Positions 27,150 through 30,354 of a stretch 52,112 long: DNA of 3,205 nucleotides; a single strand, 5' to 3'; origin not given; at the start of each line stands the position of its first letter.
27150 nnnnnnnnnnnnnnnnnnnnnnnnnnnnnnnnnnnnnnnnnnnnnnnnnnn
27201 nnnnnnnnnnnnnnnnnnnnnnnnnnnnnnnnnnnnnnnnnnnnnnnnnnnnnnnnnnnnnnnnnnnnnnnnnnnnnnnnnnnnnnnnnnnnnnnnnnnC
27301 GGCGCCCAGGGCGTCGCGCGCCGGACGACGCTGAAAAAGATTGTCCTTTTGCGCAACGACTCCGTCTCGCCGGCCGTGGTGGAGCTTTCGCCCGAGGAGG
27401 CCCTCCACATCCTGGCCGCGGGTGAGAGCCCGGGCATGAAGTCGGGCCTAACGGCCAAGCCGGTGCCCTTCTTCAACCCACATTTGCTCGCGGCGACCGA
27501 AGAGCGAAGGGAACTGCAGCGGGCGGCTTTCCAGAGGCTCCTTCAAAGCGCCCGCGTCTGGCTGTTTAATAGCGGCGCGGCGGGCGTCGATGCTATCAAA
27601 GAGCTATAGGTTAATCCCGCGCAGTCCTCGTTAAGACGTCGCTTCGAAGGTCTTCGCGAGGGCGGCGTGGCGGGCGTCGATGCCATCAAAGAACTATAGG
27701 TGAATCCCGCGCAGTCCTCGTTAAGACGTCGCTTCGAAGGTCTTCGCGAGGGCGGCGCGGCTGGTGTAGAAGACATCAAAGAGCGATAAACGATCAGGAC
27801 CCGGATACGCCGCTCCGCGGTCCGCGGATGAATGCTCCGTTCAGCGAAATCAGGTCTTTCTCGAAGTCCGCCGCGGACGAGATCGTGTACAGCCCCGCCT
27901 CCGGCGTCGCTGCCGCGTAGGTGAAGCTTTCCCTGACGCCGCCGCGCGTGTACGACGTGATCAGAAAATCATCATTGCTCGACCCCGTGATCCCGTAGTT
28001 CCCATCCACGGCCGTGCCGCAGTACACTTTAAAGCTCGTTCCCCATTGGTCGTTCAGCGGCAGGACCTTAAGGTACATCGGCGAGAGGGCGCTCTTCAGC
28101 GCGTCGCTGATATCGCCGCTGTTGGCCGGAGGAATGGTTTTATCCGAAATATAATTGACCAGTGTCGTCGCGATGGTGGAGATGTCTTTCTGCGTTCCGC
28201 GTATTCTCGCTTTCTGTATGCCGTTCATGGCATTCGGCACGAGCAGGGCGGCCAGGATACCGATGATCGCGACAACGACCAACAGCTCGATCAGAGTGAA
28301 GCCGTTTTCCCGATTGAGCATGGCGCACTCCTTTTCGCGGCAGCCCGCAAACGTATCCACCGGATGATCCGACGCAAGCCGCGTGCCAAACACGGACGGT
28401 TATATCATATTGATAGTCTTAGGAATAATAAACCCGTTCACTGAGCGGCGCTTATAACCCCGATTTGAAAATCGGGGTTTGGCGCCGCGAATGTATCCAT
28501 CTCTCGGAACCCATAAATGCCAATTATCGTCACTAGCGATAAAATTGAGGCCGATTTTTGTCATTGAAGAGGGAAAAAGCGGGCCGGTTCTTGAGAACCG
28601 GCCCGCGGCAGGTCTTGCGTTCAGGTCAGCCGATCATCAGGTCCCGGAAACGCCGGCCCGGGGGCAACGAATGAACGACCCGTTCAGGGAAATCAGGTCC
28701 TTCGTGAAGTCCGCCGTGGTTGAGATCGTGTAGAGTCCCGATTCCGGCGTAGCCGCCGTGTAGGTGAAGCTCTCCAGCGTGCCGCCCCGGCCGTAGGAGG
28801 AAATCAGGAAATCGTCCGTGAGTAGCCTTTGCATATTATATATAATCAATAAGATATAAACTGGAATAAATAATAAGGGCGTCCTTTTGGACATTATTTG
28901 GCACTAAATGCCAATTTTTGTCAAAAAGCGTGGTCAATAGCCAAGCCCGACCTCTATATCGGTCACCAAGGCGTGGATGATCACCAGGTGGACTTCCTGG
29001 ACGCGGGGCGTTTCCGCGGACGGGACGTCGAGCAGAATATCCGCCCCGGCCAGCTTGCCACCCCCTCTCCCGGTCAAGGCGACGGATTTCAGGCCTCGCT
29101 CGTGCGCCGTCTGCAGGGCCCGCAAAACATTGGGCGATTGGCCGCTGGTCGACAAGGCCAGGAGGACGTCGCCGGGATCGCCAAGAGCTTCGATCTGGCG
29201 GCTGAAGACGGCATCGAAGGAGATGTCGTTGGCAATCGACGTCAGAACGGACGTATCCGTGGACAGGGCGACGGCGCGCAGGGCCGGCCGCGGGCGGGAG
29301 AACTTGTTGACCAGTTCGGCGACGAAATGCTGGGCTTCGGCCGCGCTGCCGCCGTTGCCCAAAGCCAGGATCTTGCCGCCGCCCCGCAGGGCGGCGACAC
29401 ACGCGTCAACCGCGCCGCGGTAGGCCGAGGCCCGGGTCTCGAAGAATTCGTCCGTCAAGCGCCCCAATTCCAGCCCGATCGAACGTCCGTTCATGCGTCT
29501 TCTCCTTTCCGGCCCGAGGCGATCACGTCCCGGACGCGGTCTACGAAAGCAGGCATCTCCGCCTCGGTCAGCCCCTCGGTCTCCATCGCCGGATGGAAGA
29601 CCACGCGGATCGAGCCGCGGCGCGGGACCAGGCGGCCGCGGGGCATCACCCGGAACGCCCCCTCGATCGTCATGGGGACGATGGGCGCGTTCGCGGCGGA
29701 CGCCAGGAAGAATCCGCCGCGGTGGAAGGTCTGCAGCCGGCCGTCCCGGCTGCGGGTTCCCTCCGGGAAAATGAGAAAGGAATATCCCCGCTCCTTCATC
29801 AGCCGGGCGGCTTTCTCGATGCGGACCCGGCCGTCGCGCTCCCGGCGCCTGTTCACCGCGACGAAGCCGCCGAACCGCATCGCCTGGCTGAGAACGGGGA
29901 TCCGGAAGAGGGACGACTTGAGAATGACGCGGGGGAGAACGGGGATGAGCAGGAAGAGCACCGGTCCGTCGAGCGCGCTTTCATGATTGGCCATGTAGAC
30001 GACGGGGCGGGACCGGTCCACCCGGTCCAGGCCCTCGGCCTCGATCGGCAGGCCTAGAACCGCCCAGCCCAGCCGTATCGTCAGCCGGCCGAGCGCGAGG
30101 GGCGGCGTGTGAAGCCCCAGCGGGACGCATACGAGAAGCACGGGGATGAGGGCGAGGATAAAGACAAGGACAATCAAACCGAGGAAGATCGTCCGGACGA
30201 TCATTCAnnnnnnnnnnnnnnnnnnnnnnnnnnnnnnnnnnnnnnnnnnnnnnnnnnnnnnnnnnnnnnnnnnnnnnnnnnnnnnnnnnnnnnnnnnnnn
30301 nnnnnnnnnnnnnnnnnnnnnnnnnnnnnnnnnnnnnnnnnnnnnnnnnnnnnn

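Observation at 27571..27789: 90-bp tandem repeat at a gene 3' end keeps a coding signature through two in-frame TAG codons (possible readthrough extension ending at TAA)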

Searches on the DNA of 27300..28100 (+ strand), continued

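Call 72: search_with_rna_model(model_id=R1, sources=[L019, L020], max_evalue=10, show_alignments=3)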
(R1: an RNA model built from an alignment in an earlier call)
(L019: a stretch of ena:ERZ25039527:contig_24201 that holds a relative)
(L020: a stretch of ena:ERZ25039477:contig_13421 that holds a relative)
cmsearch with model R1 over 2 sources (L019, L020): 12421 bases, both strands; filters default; matches with E-value up to 10: 1.
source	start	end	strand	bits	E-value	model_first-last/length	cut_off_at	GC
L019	3419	3464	+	10.5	0.66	1-64/64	no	0.8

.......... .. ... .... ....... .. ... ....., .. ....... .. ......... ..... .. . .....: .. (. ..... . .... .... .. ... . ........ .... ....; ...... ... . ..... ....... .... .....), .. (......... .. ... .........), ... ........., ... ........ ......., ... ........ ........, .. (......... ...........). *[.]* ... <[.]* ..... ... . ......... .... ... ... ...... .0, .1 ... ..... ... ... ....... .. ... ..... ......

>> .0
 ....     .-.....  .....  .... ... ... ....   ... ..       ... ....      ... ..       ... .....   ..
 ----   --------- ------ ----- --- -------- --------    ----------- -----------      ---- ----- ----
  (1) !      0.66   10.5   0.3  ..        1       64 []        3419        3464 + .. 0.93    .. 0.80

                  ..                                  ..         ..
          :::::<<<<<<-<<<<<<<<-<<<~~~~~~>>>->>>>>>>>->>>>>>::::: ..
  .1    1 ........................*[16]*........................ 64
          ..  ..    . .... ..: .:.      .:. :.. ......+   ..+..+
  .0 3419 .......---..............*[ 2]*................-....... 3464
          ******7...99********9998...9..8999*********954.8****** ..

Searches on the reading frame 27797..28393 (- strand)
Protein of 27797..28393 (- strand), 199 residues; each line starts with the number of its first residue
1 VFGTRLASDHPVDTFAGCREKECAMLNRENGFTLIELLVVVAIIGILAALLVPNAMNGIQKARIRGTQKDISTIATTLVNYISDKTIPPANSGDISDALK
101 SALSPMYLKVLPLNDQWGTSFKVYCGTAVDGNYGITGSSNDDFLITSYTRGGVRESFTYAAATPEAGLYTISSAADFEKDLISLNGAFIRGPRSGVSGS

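Call 10: search_protein_families(library=pfam, proteins=[window:27797-28393:-])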
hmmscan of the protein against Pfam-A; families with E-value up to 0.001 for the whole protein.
window:27797-28393:- (199 aa): 1 family
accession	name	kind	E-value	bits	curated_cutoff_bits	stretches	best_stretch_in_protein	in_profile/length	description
PF07963.17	N_methyl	-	4.3e-09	36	21.2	1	27-51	2-26/27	Prokaryotic N-terminal methylation motif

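Call 48: search_protein_families(library=ncbifam, proteins=[window:27797-28393:-], max_evalue=0.01)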
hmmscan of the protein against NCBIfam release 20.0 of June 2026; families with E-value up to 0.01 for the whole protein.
window:27797-28393:- (199 aa): 12 families
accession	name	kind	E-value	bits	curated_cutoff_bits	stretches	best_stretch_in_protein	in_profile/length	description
TIGR01710.1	typeII_sec_gspG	equivalog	4e-14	52.8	88.85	1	31-136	2-113/134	type II secretion system major pseudopilin GspG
NF041775.1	typeIV_PilA_Myxo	equivalog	2.8e-09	37.3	400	1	27-84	8-65/214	type IV pilin protein PilA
TIGR02532.1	IV_pilin_GFxxxE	domain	3.3e-08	33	16.3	1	30-51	2-23/24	prepilin-type N-terminal cleavage/methylation domain-containing protein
NF007862.0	PRK10574.1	equivalog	3.4e-08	33.7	138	1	27-65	2-40/145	prepilin peptidase-dependent pilin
NF040999.1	pilin_ComGC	equivalog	1.4e-07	31.6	75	1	30-72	2-44/84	competence type IV pilus major pilin ComGC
TIGR01708.2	typeII_sec_gspH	equivalog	1.1e-06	28.7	80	1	29-63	1-35/169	type II secretion system minor pseudopilin GspH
NF041013.1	T4P_ComGE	equivalog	9.7e-06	25.6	49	1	30-68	4-42/83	competence type IV pilus minor pilin ComGE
TIGR02596.1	TIGR02596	subfamily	9.5e-05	22.6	70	1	32-65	1-34/196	Verru_Chthon cassette protein D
NF007800.0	PRK10506.1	equivalog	0.00083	19.2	158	1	25-52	4-31/163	prepilin peptidase-dependent protein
NF047827.1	T3SSXpsH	equivalog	0.0023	17.7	160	1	31-73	2-44/145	type II secretion system protein XpsH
NF040982.1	ComGD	equivalog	0.0031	17.9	70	1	29-60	1-31/139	competence type IV pilus minor pilin ComGD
TIGR01707.1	gspI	equivalog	0.0091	16.5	44.35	0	31-61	1-30/101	type II secretion system minor pseudopilin GspI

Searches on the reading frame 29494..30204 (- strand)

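Call 10: search_protein_families(library=pfam, proteins=[window:29494-30204:-])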
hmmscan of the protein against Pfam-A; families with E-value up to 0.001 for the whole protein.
window:29494-30204:- (237 aa): 1 family
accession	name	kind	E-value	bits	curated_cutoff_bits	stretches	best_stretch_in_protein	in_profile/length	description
PF01553.26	Acyltransferase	-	2.6e-29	102.1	23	1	54-180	2-131/132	Acyltransferase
